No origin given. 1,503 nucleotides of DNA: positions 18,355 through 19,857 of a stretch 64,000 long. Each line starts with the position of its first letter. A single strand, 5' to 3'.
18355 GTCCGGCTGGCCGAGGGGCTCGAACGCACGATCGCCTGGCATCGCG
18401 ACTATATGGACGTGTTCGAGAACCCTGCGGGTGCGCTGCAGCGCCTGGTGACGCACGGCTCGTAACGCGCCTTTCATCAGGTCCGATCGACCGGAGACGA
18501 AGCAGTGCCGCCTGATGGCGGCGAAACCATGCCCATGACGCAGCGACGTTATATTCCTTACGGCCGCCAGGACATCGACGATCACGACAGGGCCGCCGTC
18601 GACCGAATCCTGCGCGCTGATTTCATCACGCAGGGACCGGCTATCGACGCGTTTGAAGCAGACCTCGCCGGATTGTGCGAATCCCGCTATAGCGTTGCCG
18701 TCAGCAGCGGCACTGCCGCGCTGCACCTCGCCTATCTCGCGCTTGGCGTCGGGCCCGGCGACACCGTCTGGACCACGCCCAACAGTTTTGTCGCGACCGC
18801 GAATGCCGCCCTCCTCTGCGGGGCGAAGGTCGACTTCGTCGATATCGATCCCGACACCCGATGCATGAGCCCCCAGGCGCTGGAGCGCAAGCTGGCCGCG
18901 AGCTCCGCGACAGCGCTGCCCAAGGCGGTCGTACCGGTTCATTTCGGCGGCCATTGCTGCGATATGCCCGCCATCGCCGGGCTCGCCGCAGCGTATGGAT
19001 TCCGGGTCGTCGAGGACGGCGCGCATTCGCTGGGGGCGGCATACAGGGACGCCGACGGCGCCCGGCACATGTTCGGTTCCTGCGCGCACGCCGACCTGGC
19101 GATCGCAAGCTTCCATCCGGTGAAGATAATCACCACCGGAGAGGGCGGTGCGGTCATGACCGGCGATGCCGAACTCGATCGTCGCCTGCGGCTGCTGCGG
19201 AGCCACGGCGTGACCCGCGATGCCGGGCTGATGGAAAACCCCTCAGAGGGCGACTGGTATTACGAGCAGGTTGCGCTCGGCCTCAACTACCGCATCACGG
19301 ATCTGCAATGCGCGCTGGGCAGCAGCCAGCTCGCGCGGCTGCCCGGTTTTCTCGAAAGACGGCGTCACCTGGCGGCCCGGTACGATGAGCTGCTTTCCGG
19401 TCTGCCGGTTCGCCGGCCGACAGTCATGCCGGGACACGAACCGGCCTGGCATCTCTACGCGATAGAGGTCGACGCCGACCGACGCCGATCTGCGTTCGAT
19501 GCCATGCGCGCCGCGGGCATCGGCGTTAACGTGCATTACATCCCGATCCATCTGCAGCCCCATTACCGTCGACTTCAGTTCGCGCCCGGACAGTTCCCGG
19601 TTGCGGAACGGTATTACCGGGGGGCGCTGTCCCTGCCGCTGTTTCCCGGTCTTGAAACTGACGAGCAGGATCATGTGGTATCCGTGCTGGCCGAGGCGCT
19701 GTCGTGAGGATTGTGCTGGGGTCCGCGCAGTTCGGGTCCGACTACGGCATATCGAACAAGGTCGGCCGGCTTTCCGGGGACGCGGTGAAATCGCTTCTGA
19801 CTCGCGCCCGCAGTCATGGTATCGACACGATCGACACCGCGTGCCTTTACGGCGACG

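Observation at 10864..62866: Four cobalamin-dependent radical SAM enzymes embedded in one nonulosonic-acid glycan island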

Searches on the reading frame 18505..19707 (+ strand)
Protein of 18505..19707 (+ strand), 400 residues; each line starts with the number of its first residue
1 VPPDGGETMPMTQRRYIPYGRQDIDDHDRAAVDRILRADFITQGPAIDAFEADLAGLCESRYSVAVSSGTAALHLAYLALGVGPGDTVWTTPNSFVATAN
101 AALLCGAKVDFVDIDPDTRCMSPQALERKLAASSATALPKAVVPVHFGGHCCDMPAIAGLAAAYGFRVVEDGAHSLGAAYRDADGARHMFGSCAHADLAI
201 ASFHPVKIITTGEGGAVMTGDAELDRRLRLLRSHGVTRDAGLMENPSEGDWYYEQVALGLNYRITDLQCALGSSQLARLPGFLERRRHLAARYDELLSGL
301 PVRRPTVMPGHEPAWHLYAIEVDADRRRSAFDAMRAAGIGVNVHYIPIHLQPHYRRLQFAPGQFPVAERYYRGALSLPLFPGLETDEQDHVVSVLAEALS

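Call 7: search_protein_families(library=pfam, proteins=[window:18505-19707:+], max_evalue=0.001)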
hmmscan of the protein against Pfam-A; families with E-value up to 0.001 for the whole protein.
window:18505-19707:+ (400 aa): 3 families
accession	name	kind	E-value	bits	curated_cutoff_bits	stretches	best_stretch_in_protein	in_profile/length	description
PF01041.23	DegT_DnrJ_EryC1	-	8.7e-106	354.6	19.8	1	23-395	2-359/360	DegT/DnrJ/EryC1/StrS aminotransferase family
PF01212.27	Beta_elim_lyase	-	7.4e-07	29.2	27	1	45-235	32-227/288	Beta-eliminating lyase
PF00155.27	Aminotran_1_2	-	5.3e-05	23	19.7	1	47-142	44-150/361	Aminotransferase class I and II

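Call 22: search_protein_families(library=ncbifam, proteins=[window:18505-19707:+], max_evalue=0.001)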
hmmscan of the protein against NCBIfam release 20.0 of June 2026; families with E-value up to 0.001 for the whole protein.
window:18505-19707:+ (400 aa): 8 families
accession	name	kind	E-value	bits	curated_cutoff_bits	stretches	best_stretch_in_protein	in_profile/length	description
TIGR03588.1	PseC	equivalog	2.2e-148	494.2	423.5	1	17-398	2-379/380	UDP-4-amino-4,6-dideoxy-N-acetyl-beta-L-altrosamine transaminase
NF008658.2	PRK11658.1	equivalog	1.3e-73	247.9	631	1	15-398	3-376/379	UDP-4-amino-4-deoxy-L-arabinose aminotransferase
TIGR04181.1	NHT_00031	hypoth_equivalog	2.5e-63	214.1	420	1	24-378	8-357/359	LegC family aminotransferase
NF008687.0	PRK11706.1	equivalog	1.1e-53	182.3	375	1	59-398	45-373/375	dTDP-4-amino-4,6-dideoxygalactose transaminase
TIGR02379.1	ECA_wecE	subfamily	8.1e-44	149.9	434.85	1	59-399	45-375/376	dTDP-4-amino-4,6-dideoxy-D-glucose transaminase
NF011936.0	PRK15407.1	equivalog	1.2e-35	123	423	1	14-398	34-435/440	lipopolysaccharide biosynthesis protein RfbH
TIGR04427.1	PLP_DesI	equivalog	2.5e-34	119.1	650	1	26-395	30-379/390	dTDP-4-dehydro-6-deoxyglucose aminotransferase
NF047600.1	SerpalmtaseCFB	equivalog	0.00071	18.3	640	1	126-204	162-242/395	serine palmitoyltransferase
